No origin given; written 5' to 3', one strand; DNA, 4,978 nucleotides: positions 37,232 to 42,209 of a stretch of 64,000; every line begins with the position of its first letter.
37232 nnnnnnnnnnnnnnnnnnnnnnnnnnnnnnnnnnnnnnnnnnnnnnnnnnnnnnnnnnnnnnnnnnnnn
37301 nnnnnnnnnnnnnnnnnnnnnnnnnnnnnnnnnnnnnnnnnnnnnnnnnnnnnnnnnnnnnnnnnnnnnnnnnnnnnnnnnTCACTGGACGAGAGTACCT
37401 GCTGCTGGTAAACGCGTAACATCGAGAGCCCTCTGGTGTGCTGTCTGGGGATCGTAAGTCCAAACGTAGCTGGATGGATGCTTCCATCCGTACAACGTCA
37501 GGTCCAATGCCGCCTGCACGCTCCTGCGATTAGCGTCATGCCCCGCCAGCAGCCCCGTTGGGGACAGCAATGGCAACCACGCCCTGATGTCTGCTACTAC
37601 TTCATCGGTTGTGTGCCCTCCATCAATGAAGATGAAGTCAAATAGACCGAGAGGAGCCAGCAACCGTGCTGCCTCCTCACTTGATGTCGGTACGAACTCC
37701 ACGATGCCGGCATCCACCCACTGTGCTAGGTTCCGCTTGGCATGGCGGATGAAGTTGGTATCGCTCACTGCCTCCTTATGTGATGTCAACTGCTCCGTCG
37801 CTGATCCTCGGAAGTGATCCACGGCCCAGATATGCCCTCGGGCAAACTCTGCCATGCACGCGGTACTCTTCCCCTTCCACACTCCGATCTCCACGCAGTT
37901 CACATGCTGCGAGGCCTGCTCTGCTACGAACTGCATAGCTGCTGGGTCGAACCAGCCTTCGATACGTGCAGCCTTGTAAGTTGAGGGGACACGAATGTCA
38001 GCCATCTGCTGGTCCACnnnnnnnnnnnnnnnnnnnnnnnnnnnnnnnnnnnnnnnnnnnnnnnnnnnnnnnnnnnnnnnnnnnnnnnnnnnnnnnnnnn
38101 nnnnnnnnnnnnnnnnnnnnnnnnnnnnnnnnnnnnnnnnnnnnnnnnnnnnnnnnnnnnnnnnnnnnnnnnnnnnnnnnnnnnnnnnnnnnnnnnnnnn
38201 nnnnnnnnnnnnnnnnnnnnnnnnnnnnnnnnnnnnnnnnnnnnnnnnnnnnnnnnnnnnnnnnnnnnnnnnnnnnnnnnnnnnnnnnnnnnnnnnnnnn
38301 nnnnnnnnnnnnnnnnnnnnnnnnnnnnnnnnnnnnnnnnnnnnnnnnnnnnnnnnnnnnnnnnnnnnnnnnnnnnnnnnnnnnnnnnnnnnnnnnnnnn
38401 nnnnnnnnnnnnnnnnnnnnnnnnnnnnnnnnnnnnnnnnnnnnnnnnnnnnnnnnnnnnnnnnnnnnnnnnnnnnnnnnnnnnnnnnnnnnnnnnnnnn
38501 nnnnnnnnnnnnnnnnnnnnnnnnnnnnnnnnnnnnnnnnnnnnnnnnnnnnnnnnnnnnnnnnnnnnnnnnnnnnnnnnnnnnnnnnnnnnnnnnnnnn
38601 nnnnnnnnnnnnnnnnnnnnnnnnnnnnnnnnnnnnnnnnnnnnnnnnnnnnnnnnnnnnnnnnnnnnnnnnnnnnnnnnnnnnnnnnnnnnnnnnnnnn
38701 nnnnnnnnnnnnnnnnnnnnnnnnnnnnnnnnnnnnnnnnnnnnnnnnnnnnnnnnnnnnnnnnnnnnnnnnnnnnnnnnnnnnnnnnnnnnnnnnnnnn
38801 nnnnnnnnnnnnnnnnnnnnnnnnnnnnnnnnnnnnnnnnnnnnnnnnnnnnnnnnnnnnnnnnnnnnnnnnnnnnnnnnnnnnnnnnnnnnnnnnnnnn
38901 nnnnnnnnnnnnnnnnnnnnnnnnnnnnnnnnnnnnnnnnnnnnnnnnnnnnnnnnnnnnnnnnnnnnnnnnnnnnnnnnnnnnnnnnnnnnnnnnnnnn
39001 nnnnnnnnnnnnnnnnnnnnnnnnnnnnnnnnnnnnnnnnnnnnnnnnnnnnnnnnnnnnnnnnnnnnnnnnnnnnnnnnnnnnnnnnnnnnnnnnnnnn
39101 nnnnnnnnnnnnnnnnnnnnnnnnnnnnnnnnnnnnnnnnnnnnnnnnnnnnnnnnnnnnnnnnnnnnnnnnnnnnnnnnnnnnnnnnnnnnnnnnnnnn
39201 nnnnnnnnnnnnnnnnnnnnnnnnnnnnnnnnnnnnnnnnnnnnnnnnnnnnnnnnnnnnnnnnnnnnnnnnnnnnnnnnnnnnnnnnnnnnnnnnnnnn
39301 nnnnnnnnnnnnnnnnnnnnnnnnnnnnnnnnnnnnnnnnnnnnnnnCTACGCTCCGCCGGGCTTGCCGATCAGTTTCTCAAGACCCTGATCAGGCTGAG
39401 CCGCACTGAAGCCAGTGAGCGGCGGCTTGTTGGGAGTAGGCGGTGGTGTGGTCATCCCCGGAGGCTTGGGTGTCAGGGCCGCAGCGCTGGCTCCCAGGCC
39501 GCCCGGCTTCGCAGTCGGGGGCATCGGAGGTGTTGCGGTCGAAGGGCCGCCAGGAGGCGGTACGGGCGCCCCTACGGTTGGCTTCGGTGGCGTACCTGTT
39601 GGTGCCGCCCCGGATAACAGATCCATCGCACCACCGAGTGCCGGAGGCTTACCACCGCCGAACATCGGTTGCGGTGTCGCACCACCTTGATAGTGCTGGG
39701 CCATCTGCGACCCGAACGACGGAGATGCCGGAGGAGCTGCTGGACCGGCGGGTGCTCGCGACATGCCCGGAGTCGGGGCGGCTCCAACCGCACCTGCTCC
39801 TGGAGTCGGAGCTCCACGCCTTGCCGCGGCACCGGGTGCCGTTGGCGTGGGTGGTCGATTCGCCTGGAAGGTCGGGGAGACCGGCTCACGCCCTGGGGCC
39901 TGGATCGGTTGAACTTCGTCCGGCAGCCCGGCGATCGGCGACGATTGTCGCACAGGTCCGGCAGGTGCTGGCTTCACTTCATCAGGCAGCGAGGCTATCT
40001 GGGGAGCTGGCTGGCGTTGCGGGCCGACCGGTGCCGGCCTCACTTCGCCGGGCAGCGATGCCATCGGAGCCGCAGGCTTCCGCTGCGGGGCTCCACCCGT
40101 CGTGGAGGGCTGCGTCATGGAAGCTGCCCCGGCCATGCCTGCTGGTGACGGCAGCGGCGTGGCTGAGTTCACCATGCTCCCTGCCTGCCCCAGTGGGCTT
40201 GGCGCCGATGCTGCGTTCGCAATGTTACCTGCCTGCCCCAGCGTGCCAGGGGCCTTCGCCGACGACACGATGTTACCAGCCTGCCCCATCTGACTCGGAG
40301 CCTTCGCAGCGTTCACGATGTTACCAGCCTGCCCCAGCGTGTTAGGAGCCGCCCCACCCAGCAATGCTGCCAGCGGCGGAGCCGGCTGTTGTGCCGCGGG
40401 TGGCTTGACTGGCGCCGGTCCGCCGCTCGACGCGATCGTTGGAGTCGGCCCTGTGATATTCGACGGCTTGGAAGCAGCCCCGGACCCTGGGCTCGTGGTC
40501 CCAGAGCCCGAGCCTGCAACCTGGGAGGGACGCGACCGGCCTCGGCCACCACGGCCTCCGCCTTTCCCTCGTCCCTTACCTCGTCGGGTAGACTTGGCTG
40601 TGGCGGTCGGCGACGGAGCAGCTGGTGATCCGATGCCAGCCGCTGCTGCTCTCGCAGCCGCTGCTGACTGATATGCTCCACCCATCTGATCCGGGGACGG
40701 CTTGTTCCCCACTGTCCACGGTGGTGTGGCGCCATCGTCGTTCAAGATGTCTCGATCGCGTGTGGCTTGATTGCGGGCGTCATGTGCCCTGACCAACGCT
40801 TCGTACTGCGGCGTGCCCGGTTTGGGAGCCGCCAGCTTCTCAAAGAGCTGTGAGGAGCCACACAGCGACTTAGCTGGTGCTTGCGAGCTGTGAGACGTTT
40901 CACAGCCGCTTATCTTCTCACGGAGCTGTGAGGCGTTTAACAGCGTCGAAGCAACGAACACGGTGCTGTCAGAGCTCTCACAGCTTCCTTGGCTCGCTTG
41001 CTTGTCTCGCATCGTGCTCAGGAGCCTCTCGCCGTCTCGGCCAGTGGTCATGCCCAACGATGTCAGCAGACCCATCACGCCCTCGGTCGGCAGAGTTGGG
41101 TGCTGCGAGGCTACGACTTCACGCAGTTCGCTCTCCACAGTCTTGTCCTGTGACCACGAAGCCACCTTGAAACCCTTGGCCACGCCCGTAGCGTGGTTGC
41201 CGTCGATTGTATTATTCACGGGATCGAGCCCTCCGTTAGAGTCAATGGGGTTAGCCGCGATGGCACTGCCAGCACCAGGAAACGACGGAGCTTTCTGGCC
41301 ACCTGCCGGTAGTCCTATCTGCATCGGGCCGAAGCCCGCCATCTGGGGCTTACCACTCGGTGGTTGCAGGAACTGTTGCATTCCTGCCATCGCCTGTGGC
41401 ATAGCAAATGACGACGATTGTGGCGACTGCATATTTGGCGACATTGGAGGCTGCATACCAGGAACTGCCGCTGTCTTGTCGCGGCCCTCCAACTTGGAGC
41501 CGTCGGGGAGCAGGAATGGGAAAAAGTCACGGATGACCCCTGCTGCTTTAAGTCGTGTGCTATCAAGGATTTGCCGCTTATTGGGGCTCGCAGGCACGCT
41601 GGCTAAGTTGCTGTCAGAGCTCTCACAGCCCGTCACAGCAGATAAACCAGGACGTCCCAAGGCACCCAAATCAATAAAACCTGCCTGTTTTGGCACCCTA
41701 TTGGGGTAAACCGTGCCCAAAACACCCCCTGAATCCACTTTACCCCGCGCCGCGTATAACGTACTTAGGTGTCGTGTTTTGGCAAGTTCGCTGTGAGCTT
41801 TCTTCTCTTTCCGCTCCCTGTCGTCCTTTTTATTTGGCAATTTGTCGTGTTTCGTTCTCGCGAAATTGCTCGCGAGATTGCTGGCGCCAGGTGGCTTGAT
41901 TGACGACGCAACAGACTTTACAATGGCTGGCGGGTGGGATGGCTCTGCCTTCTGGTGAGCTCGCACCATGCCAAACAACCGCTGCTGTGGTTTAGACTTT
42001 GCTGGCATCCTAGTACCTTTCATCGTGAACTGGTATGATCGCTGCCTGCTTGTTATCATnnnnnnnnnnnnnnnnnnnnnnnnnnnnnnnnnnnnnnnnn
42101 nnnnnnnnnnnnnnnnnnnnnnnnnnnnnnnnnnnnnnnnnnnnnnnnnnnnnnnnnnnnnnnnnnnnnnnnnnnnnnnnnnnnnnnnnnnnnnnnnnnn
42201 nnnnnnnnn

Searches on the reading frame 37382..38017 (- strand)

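Call 94: search_protein_families(library=pfam, proteins=[window:37382-38017:-], max_evalue=0.01)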
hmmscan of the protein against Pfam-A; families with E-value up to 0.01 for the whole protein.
window:37382-38017:- (211 aa): 1 family
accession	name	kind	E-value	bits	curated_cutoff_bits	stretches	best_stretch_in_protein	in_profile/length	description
PF13578.12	Methyltransf_24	-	6.8e-20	72.4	26.3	1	42-161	1-104/105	Methyltransferase domain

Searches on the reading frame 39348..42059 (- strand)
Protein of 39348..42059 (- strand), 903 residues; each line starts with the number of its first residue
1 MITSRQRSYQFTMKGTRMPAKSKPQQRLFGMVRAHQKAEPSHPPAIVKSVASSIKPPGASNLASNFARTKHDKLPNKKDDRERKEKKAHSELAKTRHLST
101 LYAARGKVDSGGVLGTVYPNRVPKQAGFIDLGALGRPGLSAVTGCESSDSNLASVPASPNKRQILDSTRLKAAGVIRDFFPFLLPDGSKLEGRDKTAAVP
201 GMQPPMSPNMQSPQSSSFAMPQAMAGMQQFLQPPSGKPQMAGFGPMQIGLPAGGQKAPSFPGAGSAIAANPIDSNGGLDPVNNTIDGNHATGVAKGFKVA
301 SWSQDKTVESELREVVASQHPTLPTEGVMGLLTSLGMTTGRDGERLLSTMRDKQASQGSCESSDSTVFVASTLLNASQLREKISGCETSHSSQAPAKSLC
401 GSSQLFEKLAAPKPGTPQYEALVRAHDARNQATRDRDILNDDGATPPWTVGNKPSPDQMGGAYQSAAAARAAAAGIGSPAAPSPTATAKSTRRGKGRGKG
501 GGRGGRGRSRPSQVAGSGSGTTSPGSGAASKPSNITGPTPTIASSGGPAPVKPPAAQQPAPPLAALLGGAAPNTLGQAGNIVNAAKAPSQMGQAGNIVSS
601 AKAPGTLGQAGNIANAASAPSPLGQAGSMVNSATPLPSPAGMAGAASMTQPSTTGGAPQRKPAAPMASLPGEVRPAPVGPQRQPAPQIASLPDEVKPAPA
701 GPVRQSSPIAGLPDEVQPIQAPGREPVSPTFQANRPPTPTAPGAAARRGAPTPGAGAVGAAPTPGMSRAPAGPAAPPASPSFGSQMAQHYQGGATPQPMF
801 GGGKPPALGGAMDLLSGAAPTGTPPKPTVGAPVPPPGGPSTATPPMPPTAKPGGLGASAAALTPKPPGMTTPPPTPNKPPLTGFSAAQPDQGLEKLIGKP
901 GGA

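Call 8: search_protein_families(library=phrogs, proteins=[window:39348-42059:-], max_evalue=0.01)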
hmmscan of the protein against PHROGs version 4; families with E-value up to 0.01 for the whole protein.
window:39348-42059:- (903 aa): 5 families
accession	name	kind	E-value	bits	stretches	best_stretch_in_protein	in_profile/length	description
phrog_26015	-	unknown function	6e-11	43.2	1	18-102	1-69/587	-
phrog_30268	-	unknown function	8.1e-09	37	1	21-81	35-90/91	-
phrog_10538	-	unknown function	2.2e-08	35.5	1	18-112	1-92/156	-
phrog_28725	-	unknown function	1.7e-07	32.5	1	18-83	1-62/201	-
phrog_3326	-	unknown function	0.0011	19.1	1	19-75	346-397/498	-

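Call 9: search_protein_families(library=pfam, proteins=[window:39348-42059:-], max_evalue=0.01)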
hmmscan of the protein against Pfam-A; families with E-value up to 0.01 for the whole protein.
window:39348-42059:- (903 aa): 0 families

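Call 31: search_solved_structures(query=window:39348-42059:-, max_evalue=0.1)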
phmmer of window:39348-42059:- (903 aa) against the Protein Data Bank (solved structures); distinct sequences matched with E-value up to 0.1: 0.
